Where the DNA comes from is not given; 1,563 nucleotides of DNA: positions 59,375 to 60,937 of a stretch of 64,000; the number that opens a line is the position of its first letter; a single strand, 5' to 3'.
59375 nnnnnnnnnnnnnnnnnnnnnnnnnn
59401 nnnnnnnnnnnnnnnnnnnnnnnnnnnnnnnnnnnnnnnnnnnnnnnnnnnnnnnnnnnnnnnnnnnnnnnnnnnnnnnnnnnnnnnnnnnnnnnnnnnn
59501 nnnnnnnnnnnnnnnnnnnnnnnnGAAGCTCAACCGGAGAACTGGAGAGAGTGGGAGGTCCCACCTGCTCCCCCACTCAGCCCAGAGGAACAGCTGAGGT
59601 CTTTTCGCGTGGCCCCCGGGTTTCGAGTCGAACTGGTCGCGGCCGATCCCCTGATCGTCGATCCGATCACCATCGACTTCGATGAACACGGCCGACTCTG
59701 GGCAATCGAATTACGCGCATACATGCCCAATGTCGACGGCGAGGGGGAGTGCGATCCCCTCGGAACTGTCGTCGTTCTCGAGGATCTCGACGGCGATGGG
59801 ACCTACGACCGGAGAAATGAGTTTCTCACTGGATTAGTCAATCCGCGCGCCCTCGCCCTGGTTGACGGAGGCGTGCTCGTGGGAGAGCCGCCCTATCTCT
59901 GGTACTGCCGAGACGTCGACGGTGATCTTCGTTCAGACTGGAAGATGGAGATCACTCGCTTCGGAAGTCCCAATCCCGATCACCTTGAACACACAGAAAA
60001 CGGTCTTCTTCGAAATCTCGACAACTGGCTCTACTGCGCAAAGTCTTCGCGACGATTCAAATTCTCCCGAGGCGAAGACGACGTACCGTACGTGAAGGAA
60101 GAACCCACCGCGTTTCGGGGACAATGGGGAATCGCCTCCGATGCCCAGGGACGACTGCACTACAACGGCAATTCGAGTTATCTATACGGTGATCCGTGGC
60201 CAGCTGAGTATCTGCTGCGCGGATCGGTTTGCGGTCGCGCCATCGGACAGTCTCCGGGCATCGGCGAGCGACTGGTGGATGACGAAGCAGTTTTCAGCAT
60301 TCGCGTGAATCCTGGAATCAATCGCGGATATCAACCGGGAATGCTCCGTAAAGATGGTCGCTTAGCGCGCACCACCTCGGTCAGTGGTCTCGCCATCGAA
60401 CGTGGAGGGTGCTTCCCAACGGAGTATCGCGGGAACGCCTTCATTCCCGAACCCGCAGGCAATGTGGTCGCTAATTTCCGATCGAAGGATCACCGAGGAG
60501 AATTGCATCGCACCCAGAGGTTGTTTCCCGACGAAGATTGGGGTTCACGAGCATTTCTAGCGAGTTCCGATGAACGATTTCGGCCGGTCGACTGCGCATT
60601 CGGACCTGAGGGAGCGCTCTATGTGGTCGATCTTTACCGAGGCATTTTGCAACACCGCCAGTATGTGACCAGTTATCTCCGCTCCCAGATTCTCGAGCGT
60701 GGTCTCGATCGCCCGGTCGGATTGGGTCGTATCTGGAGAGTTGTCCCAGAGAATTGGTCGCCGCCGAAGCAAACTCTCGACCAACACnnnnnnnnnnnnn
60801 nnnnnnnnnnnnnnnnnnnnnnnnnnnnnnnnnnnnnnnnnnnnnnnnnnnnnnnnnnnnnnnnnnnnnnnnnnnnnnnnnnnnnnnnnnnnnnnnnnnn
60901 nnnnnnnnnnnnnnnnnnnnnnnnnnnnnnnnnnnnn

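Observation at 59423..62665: Dehydrogenase-like propeller + cytochrome c + DUF1080 fusion: candidate one-chain oxidative glycoside-cleaving enzyme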

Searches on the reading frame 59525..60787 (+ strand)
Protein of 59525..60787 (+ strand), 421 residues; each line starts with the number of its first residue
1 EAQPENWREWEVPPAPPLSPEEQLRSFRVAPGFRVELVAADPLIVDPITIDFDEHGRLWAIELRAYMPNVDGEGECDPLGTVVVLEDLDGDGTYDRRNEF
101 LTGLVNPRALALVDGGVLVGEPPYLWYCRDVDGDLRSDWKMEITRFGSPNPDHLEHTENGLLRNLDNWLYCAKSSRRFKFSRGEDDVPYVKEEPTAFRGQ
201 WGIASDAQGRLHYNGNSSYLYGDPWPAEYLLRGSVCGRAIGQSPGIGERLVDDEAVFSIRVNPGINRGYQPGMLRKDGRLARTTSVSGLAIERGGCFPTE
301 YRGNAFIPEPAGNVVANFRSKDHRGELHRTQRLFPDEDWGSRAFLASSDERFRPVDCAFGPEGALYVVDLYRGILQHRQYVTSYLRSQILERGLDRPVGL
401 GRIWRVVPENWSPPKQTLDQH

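Call 32: predict_structure(alignment_id=A1)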
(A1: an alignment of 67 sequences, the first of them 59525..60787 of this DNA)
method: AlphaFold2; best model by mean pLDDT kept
length: 421 residues; sequences in the alignment: 67
mean_pLDDT: 91.9   pTM: 0.93
mean pLDDT of the five models: 91.9, 91.9, 91.1, 91.0, 88.9
residues with pLDDT >= 90: 340; 70-90: 55; 50-70: 17; < 50: 9
segments of 3 or more residues with pLDDT < 50: 234-240
pLDDT, mean of each block of 10 residues (from residue 1): 89 96 98 98 96 94 95 96 95 94 96 96 97 96 94 85 93 92 93 90 91 94 78 51 73 97 94 96 96 95 97 97 85 98 98 97 96 94 96 95 97 69 43
secondary structure, 60 per line:
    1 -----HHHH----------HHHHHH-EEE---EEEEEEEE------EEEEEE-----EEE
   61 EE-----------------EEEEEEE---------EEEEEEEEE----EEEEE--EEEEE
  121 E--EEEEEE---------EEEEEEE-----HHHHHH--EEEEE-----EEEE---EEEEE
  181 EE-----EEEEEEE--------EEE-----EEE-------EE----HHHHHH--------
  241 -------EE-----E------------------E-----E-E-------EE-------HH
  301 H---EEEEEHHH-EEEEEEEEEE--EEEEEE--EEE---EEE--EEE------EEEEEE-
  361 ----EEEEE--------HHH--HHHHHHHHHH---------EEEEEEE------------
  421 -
elements in order: H6-9 H20-25 E27-29 E33-40 E47-52 E58-62 E80-86 E96-104 E109-113 E116-121 E124-129 E139-145 H151-156 E159-163 E169-172 E176-182 E188-194 E203-205 E211-213 H227-232 E305-309 E314-323 E326-331 E334-336 E340-342 E345-347 E354-359 E365-369 H383-392 E402-408

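Call 35: fold_search(model_id=the predicted structure, library=pdb)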
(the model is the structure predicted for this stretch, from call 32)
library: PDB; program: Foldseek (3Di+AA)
matches with E <= 10: 1069; with E <= 0.001: 372
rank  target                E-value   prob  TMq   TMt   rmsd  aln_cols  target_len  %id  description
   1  6jt5                  7.5e-11  1.00  0.46  0.47  13.0       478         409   13  Crystal structure of PQQ doamin of Pyranose Dehydrogenase from Coprinopsis cinerea: apo-from (released 2019-11-06)
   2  6i1t_A                1.3e-09  1.00  0.48  0.49  10.7       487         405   12  Calcium structure of Trichoderma reesei Carbohydrate-Active Enzymes Family AA12 (released 2019-11-13)
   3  5d9d                  3.0e-09  1.00  0.47  0.62   7.1       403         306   12  Luciferin-regenerating enzyme solved by SAD using synchrotron radiation at room temperature (released 2015-09-23)
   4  1cq1_B                3.6e-09  1.00  0.52  0.49  11.1       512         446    9  Soluble Quinoprotein Glucose Dehydrogenase from Acinetobacter Calcoaceticus in Complex with PQQH2 and Glucose (released 2000-02-04)
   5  5d9b                  6.3e-09  1.00  0.48  0.62   7.4       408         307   12  Luciferin-regenerating enzyme solved by SIRAS using XFEL (refined against native data) (released 2015-09-23)
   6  2ism_B                6.3e-09  1.00  0.45  0.55   9.4       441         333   14  Crystal structure of the putative oxidoreductase (glucose dehydrogenase) (TTHA0570) from thermus theromophilus HB8 (released 2007-11-13)
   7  2wft_A                7.5e-09  1.00  0.34  0.33  12.9       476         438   10  Crystal structure of the human HIP ectodomain (released 2009-06-30)
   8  1qbi_A                7.9e-09  1.00  0.49  0.48  11.0       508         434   10  SOLUBLE QUINOPROTEIN GLUCOSE DEHYDROGENASE FROM ACINETOBACTER CALCOACETICUS (released 2000-02-25)
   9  2g8s_A                8.8e-09  1.00  0.43  0.50  10.3       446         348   12  Crystal structure of the soluble Aldose sugar dehydrogenase (Asd) from Escherichia coli in the apo-form (released 2006-08-08)
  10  3ho4_B                1.2e-08  1.00  0.48  0.46   8.0       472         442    9  Crystal structure of Hedgehog-interacting protein (HHIP) (released 2009-06-23)
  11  2g8s_B                1.7e-08  1.00  0.42  0.49  10.4       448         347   13  Crystal structure of the soluble Aldose sugar dehydrogenase (Asd) from Escherichia coli in the apo-form (released 2006-08-08)
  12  3a9g_A                2.2e-08  1.00  0.50  0.60   7.1       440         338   13  Crystal Structure of PQQ-dependent sugar dehydrogenase apo-form (released 2010-09-08)
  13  3ho5_A                2.4e-08  1.00  0.50  0.48   8.3       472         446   10  Crystal structure of Hedgehog-interacting protein (HHIP) and Sonic hedgehog (SHH) complex (released 2009-06-23)
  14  2p4o                  4.5e-08  1.00  0.47  0.62   6.8       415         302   12  CRYSTAL STRUCTURE OF A PUTATIVE LACTONASE OF THE SMP-30/GLUCONOLACTONASE/LRE-LIKE REGION FAMILY (NPUN_F0524) FROM NOSTOC (released 2007-04-17)
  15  7cdy_A                4.5e-08  1.00  0.31  0.36  11.4       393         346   14  Crystal structure of glucose dehydrogenase (released 2021-06-23)
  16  2ism_A                6.3e-08  1.00  0.43  0.55   9.6       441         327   15  Crystal structure of the putative oxidoreductase (glucose dehydrogenase) (TTHA0570) from thermus theromophilus HB8 (released 2007-11-13)
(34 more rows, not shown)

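Call 36: search_protein_representatives(protein=window:59525-60787:+)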
Query: 421 residues. Proteins with E-value up to 0.001 (for the whole library): 10464; up to 1e-10: 5531; up to 1e-30: 1486. The best 150 are listed.
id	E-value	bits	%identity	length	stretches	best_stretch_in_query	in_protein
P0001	1.7e-287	969.8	98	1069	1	1-421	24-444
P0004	5.0e-200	681.5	70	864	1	1-410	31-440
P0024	4.4e-163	559.7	58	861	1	1-414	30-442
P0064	8.5e-153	525.8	60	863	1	4-409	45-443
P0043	2.4e-142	491.4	57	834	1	1-416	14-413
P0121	1.1e-140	486.0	58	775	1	5-408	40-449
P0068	2.5e-136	471.6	58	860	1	3-409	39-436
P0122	4.5e-132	457.5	55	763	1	1-410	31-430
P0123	4.1e-131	454.4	51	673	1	5-407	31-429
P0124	6.3e-131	453.8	54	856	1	3-415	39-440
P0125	3.7e-130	451.2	55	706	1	1-413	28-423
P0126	6.0e-130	450.5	54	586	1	11-411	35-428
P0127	1.5e-129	449.2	53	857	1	3-417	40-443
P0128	2.5e-129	448.5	53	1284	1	4-413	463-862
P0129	1.4e-128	446.0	50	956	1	13-416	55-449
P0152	1.8e-113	396.2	52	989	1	10-410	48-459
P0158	3.0e-112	392.2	51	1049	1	5-410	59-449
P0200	1.1e-100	354.0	47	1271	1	5-415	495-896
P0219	4.6e-98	345.4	46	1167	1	5-415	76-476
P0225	2.1e-97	343.2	48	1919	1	2-411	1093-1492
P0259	1.2e-92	327.5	46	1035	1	8-410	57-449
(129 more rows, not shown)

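Call 39: search_protein_families(library=pfam, proteins=[P0128, P0200, P0225, P0219, P0158, P0259, P0152], max_evalue=0.001)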
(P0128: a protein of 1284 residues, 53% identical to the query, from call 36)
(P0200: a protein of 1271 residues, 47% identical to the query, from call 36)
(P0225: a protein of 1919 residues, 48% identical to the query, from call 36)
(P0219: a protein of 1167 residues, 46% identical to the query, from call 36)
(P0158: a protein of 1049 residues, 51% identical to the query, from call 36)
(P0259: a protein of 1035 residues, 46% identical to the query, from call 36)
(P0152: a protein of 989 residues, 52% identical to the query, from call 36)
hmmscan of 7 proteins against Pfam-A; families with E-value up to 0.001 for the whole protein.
P0128 (1284 aa): 5 families
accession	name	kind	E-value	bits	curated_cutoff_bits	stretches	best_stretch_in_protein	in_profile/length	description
PF23500.1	DUF7133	-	1e-96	325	27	1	479-858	2-384/385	Domain of unknown function (DUF7133)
PF13646.12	HEAT_2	-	4.2e-10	40.2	27.7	1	939-1021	5-85/88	HEAT repeats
PF04734.18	Ceramidase_alk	-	5.3e-10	39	32.1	1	29-249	2-230/509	Neutral/alkaline non-lysosomal ceramidase, N-terminal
PF00034.26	Cytochrom_C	-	3.1e-07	32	21.3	1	1159-1245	2-87/90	Cytochrome c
PF13442.11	Cytochrome_CBB3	-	3.5e-06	27.7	27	1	1159-1244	4-68/68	Cytochrome C oxidase, cbb3-type, subunit III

P0200 (1271 aa): 5 families
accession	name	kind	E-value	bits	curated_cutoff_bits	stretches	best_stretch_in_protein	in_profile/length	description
PF23500.1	DUF7133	-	1e-102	344.8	27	1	510-891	2-385/385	Domain of unknown function (DUF7133)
PF04734.18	Ceramidase_alk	-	1.1e-10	41.3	32.1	1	34-240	2-207/509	Neutral/alkaline non-lysosomal ceramidase, N-terminal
PF13646.12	HEAT_2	-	7.8e-10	39.3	27.7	2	907-986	3-84/88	HEAT repeats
PF13442.11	Cytochrome_CBB3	-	4e-07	30.7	27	1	1148-1225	5-68/68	Cytochrome C oxidase, cbb3-type, subunit III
PF00034.26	Cytochrom_C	-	0.00011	23.9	21.3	1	1149-1227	4-88/90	Cytochrome c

P0225 (1919 aa): 10 families
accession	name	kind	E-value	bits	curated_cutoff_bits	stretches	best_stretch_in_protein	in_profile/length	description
PF23500.1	DUF7133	-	4.9e-94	316.2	27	1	1110-1490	1-384/385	Domain of unknown function (DUF7133)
PF00884.28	Sulfatase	-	2.2e-43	149.2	25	1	35-313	1-300/301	Sulfatase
PF13646.12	HEAT_2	-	1.1e-15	58.1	27.7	3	1569-1655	3-87/88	HEAT repeats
PF16347.10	SGSH_C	-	8.9e-14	52.4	29.3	1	263-332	8-71/154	N-sulphoglucosamine sulphohydrolase, C-terminal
PF02985.28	HEAT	-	2.1e-08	34.1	23.5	0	498-525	2-29/31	HEAT repeat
PF00034.26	Cytochrom_C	-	1.1e-07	33.5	21.3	1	1790-1876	3-90/90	Cytochrome c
PF01663.27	Phosphodiest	-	1.3e-05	25.4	23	0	226-258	190-222/342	Type I phosphodiesterase / nucleotide pyrophosphatase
PF13442.11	Cytochrome_CBB3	-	2.1e-05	25.2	27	1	1789-1872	4-68/68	Cytochrome C oxidase, cbb3-type, subunit III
PF02995.22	DUF229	-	5.9e-05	22.4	25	1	220-266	306-352/496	Protein of unknown function (DUF229)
PF13513.12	HEAT_EZ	-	0.00099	20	27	0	1603-1626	32-55/55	HEAT-like repeat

P0219 (1167 aa): 5 families
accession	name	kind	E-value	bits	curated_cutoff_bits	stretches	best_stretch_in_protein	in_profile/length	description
PF23500.1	DUF7133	-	7.6e-100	335.3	27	1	90-470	1-384/385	Domain of unknown function (DUF7133)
PF13385.13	Laminin_G_3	-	1.1e-13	52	27.6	1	989-1149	18-150/151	Concanavalin A-like lectin/glucanases superfamily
PF13646.12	HEAT_2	-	2.6e-07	31.3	27.7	0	488-550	4-66/88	HEAT repeats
PF00034.26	Cytochrom_C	-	2.8e-07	32.2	21.3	1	770-858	3-89/90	Cytochrome c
PF13442.11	Cytochrome_CBB3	-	0.00019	22.2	27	1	769-855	4-68/68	Cytochrome C oxidase, cbb3-type, subunit III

P0158 (1049 aa): 4 families
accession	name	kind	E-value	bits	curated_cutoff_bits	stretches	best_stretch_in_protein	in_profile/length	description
PF23500.1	DUF7133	-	2.1e-97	327.3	27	1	73-449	1-385/385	Domain of unknown function (DUF7133)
PF13442.11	Cytochrome_CBB3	-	3.4e-17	63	27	1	757-839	6-67/68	Cytochrome C oxidase, cbb3-type, subunit III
PF00034.26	Cytochrom_C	-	8.6e-17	62.7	21.3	1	757-839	4-85/90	Cytochrome c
PF13646.12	HEAT_2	-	3.3e-09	37.3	27.7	2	527-614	3-87/88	HEAT repeats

P0259 (1035 aa): 4 families
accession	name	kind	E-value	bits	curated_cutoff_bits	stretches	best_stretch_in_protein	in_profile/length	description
PF23500.1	DUF7133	-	7.3e-98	328.8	27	1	68-449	1-385/385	Domain of unknown function (DUF7133)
PF13442.11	Cytochrome_CBB3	-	1.6e-09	38.4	27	1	755-840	4-68/68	Cytochrome C oxidase, cbb3-type, subunit III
PF00034.26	Cytochrom_C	-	1.4e-08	36.3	21.3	1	755-843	2-89/90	Cytochrome c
PF13646.12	HEAT_2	-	7.5e-07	29.8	27.7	1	530-615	5-87/88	HEAT repeats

P0152 (989 aa): 3 families
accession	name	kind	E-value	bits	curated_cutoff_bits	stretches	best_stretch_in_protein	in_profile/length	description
PF23500.1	DUF7133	-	1.6e-80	271.7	27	1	57-457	1-383/385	Domain of unknown function (DUF7133)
PF13442.11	Cytochrome_CBB3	-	1e-05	26.2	27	1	772-825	2-47/68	Cytochrome C oxidase, cbb3-type, subunit III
PF00034.26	Cytochrom_C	-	1.9e-05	26.3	21.3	1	773-861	1-88/90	Cytochrome c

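Call 42: search_solved_structures(query=A2, max_evalue=10, show_alignments=5)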
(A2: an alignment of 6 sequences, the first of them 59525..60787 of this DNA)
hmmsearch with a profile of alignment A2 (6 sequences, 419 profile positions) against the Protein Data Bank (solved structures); distinct sequences matched with E-value up to 10: 29.
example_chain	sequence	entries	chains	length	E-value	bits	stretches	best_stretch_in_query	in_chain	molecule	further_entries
6ui4_B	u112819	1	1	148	0.29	13.2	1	51-98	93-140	Calmodulin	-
2rob_A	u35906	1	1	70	0.4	12.7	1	51-103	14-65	Calmodulin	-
2ldm_A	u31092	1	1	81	0.43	12.6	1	341-380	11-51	Uncharacterized protein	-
2ro9_A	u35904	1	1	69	0.43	12.6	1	51-97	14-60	Calmodulin-2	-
3p8d_A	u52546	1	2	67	0.46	12.5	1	339-380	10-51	Medulloblastoma antigen MU-MB-50.72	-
2kxw_A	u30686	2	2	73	0.47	12.5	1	48-105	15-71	Calmodulin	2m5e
6hcs_A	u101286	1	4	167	0.5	12.4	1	51-97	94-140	Calmodulin-1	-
9mvw_A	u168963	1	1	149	0.66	12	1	51-97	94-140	Calmodulin-1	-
2kn2_A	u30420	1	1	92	0.67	12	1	50-105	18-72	Calmodulin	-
1f71_A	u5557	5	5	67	0.67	12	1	51-97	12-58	CALMODULIN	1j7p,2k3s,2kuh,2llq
4bya_A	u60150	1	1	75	0.67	12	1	51-100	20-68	CALMODULIN, C-TERMINAL DOMAIN, M144H MUTANT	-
9ydz_E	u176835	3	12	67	0.7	11.9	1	51-97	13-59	Calmodulin-1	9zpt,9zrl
1fw4_A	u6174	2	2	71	0.7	11.9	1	51-97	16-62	CALMODULIN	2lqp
4rjd_A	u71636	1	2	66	0.71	11.9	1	51-97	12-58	Calmodulin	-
1zot_B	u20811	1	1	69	0.72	11.9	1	51-97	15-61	Calmodulin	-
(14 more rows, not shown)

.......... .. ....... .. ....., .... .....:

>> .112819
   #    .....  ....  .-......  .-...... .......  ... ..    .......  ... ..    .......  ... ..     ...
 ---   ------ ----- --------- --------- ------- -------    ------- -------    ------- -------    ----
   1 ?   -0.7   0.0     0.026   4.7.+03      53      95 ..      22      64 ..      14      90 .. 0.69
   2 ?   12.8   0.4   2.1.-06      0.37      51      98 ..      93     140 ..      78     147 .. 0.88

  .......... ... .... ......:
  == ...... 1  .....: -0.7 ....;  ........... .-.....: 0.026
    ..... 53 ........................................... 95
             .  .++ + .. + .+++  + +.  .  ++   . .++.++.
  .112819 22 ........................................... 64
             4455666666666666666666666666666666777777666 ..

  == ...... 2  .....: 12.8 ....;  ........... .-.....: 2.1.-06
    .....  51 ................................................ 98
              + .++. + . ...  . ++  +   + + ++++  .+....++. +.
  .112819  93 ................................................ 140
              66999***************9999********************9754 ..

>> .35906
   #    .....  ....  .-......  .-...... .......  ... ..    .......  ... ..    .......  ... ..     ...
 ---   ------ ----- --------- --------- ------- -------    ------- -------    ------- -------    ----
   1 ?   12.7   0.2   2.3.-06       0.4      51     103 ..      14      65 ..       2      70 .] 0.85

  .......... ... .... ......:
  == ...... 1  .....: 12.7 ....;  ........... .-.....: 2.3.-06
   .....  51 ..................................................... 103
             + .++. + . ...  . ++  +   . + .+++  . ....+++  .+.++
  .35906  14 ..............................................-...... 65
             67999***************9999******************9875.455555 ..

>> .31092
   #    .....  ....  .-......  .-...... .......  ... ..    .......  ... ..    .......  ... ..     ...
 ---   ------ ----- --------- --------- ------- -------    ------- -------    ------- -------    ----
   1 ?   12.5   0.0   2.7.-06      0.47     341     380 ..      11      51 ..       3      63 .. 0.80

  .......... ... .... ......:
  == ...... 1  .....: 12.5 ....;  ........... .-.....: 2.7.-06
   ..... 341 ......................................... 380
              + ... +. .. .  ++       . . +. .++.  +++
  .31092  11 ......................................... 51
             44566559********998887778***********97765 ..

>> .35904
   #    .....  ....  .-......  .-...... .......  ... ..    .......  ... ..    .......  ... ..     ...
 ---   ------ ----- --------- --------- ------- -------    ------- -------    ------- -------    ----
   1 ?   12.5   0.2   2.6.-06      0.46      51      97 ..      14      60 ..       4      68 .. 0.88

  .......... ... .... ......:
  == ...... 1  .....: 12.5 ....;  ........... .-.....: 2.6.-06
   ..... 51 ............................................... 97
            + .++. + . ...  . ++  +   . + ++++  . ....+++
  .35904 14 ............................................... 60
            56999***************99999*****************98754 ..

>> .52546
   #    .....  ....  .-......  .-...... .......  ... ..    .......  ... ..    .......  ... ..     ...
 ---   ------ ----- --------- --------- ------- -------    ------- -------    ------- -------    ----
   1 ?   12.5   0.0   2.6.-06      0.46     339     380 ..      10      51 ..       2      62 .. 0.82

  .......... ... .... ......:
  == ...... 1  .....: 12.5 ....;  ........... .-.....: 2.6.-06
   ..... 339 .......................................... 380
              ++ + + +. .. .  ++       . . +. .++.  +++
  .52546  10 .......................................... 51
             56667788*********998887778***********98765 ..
